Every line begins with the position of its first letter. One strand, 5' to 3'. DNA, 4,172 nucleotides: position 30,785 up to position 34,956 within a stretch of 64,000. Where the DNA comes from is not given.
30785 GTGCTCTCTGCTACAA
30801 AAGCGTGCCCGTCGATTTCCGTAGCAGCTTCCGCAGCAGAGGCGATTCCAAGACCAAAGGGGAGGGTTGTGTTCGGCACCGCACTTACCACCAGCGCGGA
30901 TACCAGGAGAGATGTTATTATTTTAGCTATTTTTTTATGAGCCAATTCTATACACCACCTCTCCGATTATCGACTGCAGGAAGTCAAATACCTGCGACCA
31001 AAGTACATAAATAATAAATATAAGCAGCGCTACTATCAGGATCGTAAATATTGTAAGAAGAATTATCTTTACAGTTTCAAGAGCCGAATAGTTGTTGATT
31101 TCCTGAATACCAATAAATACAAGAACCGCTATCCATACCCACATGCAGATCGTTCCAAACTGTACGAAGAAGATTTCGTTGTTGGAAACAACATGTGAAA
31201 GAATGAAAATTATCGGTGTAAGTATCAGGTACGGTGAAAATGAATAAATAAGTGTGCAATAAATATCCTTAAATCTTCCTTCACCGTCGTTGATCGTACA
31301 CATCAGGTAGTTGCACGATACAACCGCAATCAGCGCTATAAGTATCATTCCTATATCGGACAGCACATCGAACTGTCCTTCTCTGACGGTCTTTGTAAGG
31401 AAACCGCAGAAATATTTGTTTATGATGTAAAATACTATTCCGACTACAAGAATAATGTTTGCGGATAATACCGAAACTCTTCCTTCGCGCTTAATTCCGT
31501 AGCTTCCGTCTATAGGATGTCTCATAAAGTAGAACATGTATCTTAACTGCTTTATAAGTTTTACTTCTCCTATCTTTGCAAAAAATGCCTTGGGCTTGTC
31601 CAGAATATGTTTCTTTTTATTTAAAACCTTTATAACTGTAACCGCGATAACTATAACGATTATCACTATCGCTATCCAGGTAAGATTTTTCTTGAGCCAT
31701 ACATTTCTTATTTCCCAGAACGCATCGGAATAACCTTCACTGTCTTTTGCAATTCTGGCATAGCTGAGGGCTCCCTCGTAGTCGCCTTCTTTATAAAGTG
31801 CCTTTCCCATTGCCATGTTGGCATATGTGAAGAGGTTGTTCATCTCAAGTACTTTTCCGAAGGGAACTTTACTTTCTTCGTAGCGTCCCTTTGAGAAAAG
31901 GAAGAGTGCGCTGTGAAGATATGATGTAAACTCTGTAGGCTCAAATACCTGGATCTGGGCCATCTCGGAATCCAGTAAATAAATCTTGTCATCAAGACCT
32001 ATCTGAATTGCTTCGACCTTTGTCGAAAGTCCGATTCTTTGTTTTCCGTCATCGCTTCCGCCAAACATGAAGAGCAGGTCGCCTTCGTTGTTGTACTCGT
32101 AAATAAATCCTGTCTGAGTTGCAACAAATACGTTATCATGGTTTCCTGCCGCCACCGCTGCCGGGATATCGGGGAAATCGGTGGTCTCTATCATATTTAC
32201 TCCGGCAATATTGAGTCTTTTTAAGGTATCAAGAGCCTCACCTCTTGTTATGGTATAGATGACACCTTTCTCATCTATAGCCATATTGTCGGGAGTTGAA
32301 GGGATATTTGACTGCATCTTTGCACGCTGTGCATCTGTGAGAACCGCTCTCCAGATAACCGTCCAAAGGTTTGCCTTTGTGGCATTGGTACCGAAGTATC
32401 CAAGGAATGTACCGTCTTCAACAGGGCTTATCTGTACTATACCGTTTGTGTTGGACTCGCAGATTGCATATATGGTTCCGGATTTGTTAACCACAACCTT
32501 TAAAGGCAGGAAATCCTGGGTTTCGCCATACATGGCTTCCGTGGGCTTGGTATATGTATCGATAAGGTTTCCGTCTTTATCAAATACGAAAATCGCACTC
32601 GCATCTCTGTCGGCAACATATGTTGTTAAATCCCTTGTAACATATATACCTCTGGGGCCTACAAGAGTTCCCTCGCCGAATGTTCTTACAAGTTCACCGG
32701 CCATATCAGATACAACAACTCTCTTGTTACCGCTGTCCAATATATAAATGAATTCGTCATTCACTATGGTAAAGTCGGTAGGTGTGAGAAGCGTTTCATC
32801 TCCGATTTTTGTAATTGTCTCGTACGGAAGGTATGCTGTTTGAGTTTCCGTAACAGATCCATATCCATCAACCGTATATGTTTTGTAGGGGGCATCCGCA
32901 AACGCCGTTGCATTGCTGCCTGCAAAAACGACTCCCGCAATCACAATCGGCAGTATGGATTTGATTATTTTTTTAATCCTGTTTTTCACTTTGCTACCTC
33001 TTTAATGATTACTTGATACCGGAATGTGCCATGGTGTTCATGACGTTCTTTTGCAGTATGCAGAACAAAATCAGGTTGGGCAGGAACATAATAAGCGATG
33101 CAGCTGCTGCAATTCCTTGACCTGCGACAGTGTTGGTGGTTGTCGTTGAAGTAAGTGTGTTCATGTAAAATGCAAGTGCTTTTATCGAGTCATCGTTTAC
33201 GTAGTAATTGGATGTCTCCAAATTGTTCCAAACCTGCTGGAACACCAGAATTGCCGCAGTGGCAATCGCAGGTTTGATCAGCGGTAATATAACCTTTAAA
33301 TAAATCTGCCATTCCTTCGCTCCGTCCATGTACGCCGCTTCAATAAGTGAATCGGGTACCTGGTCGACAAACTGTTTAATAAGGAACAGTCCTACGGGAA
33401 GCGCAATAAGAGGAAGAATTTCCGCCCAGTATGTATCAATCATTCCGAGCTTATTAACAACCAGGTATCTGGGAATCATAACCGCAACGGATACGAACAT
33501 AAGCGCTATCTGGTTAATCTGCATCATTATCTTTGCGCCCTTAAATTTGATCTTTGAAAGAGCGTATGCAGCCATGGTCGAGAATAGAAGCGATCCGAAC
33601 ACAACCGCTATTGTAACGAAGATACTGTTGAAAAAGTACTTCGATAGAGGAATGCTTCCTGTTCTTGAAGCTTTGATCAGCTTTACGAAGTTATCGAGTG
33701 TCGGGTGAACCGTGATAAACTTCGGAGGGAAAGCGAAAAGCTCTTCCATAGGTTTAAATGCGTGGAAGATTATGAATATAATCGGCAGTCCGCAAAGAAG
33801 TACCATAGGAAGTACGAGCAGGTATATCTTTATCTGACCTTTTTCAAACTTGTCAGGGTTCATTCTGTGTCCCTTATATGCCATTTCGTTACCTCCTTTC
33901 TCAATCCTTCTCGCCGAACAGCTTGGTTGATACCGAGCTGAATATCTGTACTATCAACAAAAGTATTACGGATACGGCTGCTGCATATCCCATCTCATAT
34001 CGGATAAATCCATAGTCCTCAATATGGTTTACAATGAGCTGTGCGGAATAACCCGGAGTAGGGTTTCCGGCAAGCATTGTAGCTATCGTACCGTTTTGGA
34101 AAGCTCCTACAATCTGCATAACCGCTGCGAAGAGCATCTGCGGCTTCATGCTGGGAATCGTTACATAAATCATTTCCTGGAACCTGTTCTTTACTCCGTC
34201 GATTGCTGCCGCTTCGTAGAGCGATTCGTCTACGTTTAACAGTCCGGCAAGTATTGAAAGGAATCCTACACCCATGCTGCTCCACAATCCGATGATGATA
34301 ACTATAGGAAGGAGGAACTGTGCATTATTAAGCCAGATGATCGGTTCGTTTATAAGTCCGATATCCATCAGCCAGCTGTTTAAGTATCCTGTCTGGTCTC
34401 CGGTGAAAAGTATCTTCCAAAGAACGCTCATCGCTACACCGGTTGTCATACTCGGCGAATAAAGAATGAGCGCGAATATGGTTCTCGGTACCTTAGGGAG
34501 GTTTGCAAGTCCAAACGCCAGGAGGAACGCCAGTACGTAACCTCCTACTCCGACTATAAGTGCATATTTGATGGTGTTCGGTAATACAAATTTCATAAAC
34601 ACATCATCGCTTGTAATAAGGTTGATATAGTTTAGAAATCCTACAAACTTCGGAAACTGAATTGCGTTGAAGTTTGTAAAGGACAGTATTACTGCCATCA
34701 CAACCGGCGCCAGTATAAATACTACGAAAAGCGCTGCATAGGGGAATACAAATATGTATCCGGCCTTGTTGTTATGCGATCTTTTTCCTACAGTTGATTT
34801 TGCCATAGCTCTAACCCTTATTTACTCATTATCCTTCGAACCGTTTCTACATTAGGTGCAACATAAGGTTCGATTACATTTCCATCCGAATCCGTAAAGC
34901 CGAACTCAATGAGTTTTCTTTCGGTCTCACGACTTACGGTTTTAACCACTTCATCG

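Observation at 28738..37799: Conserved-looking five-gene surface module of unknown mechanism: CBM-SBP giant + two permeases + NHL-TPR-Yip1 membrane protein + 735-aa anchored protein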

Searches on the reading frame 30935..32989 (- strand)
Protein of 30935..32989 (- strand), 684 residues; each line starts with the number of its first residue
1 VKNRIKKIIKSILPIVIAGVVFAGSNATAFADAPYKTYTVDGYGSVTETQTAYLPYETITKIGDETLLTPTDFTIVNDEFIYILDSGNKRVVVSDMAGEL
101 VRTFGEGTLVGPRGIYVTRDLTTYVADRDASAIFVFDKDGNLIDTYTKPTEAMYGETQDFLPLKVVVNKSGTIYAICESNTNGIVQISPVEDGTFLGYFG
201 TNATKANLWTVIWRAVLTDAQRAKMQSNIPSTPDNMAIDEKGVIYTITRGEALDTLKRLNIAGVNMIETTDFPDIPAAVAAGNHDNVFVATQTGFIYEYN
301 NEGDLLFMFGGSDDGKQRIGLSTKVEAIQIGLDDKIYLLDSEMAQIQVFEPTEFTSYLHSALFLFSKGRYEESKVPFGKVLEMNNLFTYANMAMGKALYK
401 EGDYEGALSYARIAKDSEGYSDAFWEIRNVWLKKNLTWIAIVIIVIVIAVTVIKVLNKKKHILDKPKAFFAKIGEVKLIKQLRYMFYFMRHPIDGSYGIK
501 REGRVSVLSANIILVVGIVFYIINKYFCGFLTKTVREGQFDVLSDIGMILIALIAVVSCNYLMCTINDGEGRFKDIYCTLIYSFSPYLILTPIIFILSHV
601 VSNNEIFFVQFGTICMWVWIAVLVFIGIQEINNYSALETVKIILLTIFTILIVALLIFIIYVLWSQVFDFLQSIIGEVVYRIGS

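Call 4: search_protein_families(library=pfam, proteins=[window:30935-32989:-], max_evalue=0.01)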
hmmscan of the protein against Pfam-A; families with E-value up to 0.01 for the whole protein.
window:30935-32989:- (684 aa): 4 families
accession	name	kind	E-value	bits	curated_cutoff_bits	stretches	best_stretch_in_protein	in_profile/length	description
PF04893.22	Yip1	-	3.6e-12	46.9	28.6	1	489-657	4-172/173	Yip1 domain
PF01436.27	NHL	-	5.5e-10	39.2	20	0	69-93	3-27/28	NHL repeat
PF17170.10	DUF5128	-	0.0034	17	22.9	0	123-143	56-76/321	6-bladed beta-propeller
PF08450.18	SGL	-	0.0046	17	26.3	0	81-151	148-225/246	SMP-30/Gluconolactonase/LRE-like region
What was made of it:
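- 30935..32989 (-): NHL beta-propeller + TPR ectodomain fused to a TM helix and a 5-TM Yip1 domain (684 aa). Proposed membrane scaffold. Pfam NHL and Yip1 (46.9 bits against a 28.6 cut-off) (call 4).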

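Call 6: search_protein_families(library=ncbifam, proteins=[window:30935-32989:-], max_evalue=0.01)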
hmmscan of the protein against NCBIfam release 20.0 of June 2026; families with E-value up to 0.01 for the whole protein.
window:30935-32989:- (684 aa): 2 families
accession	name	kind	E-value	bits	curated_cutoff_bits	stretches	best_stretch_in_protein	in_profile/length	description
NF035926.1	scyF_NHL_VPEP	equivalog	8.5e-13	48.2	350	1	70-204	154-288/376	scytonemin biosynthesis PEP-CTERM protein ScyF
NF047780.1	LIC12708_fam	subfamily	0.00075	18.5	150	0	118-153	64-99/391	LIC_12708 family protein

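Call 8: search_solved_structures(query=window:30935-32989:-, max_evalue=1)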
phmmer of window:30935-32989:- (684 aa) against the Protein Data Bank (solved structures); distinct sequences matched with E-value up to 1: 55.
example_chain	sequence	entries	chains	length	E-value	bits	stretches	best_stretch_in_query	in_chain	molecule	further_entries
7b96_A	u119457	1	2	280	5.8e-10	41.5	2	68-202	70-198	Isoform 2 of Tripartite motif-containing protein 2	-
7qrv_A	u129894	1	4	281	6.5e-10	41.3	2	69-202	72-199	Tripartite motif-containing protein 2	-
7b2r_A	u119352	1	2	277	6.5e-10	41.3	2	69-203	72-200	Tripartite motif-containing protein 2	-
6d69_A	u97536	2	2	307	8.3e-10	41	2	70-201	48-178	NHL Repeat Region of D. melanogaster Thin | Thin, isoform D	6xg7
7qrw_A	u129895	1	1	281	8.4e-09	37.6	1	68-201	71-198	Isoform 4 of Tripartite motif-containing protein 3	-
9qhb_A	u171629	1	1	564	1.2e-08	37.1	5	363-433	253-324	Engineered tetratricopeptide repeat protein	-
8bu0_A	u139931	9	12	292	2.5e-08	36.1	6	364-433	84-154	Consensus tetratricopeptide repeat protein | Crystal structure of an 8-repeat consensus TPR superhelix with Zinc. | Monomer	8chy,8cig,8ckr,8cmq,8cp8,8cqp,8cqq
4zlr_A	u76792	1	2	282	2.3e-06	29.6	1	64-145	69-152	Brain tumor protein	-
1q7f_A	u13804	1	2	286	2.3e-06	29.6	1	64-145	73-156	brain tumor CG10719-PA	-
5ex7_A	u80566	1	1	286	2.5e-06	29.5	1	64-145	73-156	Brain tumor protein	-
9qhc_A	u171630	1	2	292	4.7e-05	25.2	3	362-433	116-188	Engineered tetratricopeptide repeat protein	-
8ch0_A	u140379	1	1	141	0.0001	24.1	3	362-433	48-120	Consensus tetratricopeptide repeat protein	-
2fo7_A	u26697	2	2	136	0.00012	23.9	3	362-433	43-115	SYNTHETIC CONSENSUS TPR PROTEIN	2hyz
6fpt_A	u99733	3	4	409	0.00013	23.8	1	63-202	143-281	E3 ubiquitin-protein ligase TRIM71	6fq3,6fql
8j72_A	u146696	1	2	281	0.00044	22.1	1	63-203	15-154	E3 ubiquitin-protein ligase TRIM71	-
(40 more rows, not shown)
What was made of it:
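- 30935..32989 (-): PDB matches to NHL propellers (residues 63-203) and TPR (362-435) (call 8).
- Checked: TPR matches cover residues 362-435 (call 8).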

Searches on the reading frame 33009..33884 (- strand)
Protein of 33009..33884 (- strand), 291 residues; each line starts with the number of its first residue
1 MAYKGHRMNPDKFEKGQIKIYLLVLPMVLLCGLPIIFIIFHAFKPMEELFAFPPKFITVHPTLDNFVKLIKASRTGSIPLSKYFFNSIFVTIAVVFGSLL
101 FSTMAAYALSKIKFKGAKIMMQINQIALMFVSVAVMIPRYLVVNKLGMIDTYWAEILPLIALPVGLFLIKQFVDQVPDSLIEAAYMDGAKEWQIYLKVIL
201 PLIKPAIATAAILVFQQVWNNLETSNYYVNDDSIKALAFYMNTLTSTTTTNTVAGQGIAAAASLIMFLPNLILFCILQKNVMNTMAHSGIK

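Call 4: search_protein_families(library=pfam, proteins=[window:33009-33884:-], max_evalue=0.01)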
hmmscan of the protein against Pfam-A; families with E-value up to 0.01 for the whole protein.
window:33009-33884:- (291 aa): 1 family
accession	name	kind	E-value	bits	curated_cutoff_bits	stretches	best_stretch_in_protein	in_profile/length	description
PF00528.27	BPD_transp_1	-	2.9e-16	60.2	26.4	1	100-277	3-175/184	Binding-protein-dependent transport system inner membrane component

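Call 6: search_protein_families(library=ncbifam, proteins=[window:33009-33884:-], max_evalue=0.01)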
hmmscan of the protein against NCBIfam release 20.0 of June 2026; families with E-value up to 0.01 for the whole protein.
window:33009-33884:- (291 aa): 23 families
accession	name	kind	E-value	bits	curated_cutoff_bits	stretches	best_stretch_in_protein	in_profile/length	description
NF040932.1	ABC_arch_GlcU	equivalog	1.2e-24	87.5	340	1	21-284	6-263/272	glucose ABC transporter permease GlcU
NF008210.0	PRK10973.1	equivalog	2.9e-24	86.3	297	1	28-285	20-276/281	sn-glycerol-3-phosphate ABC transporter permease UgpE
NF008231.0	PRK10998.1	equivalog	3.2e-19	69.6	261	1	77-291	78-295/296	maltose ABC transporter permease MalG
NF043073.1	MMSYN1_0195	equivalog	1.1e-09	37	1250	1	27-216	13-193/1021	spermidine/putrescine ABC transporter permease/substrate-binding protein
NF007047.0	PRK09500.1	equivalog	9.6e-08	31.9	326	1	83-237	59-214/257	spermidine/putrescine ABC transporter permease PotC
TIGR01581.1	Mo_ABC_porter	hypoth_equivalog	1.5e-07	31.2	210.3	1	87-216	26-169/225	ABC transporter permease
NF006939.0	PRK09421.1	equivalog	1.7e-07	30.8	262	1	87-280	15-223/230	molybdate ABC transporter permease subunit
TIGR02141.1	modB_ABC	equivalog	3.7e-07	30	182.6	1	128-216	56-146/208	molybdate ABC transporter permease subunit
NF011624.0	PRK15050.1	equivalog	3.8e-06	26.2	247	1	174-223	185-234/297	2-aminoethylphosphonate ABC transporter permease subunit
TIGR02138.1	phosphate_pstC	equivalog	5e-06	25.8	196.45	1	156-215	158-217/296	phosphate ABC transporter permease subunit PstC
TIGR03226.1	PhnU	equivalog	4e-05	23.2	283.45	1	174-277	203-300/311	2-aminoethylphosphonate ABC transporter permease subunit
TIGR02139.1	permease_CysT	equivalog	0.00016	21.4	246.1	1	157-217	139-199/265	sulfate ABC transporter permease subunit CysT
NF008196.0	PRK10952.1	equivalog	0.00017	20.5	439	1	86-209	144-267/356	glycine betaine/L-proline ABC transporter permease ProW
NF008232.0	PRK10999.1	equivalog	0.00021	20.1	392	1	163-222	388-447/520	maltose ABC transporter permease MalF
NF007852.0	PRK10561.1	equivalog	0.00029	20.8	335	1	173-260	181-265/295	sn-glycerol-3-phosphate ABC transporter permease UgpA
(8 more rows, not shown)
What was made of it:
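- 33009..33884 (-): ABC importer permease G1 (MalG/UgpE-like, 291 aa). UgpE/MalG similarity (call 6).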

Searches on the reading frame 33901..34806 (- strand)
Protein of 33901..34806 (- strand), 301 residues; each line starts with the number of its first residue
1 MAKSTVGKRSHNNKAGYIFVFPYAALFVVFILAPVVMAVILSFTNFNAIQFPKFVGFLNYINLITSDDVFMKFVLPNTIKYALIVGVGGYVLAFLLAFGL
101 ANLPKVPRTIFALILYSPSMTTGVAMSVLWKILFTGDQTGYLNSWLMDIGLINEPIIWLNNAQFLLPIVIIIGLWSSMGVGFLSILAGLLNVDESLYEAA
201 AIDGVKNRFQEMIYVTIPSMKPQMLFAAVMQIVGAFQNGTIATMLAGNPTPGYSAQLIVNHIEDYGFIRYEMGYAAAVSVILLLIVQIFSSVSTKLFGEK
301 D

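Call 4: search_protein_families(library=pfam, proteins=[window:33901-34806:-], max_evalue=0.01)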
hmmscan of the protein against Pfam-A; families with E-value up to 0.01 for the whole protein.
window:33901-34806:- (301 aa): 1 family
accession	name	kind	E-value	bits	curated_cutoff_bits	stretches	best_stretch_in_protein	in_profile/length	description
PF00528.27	BPD_transp_1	-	3.3e-09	37.2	26.4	1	91-288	3-170/184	Binding-protein-dependent transport system inner membrane component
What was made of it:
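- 33901..34806 (-): ABC importer permease F1 (MalF/UgpA-like, 301 aa). BPD_transp_1 (call 4).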

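Call 6: search_protein_families(library=ncbifam, proteins=[window:33901-34806:-], max_evalue=0.01)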
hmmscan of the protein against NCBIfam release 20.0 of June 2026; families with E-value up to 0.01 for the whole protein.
window:33901-34806:- (301 aa): 4 families
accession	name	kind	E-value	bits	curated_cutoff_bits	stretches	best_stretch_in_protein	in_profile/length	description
NF040931.1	ABC_arch_GlcT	equivalog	4.8e-19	69.1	360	1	24-288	5-262/278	glucose ABC transporter permease GlcT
NF007852.0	PRK10561.1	equivalog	2.3e-18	67.1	335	1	15-294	13-285/295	sn-glycerol-3-phosphate ABC transporter permease UgpA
NF043074.1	MMSYN1_0196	equivalog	1.9e-07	30.7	350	1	17-293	11-259/277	spermidine/putrescine ABC transporter permease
NF008232.0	PRK10999.1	equivalog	0.0015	17.3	392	0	55-295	265-513/520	maltose ABC transporter permease MalF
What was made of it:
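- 33901..34806 (-): Weak UgpA/GlcT similarity (call 6).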
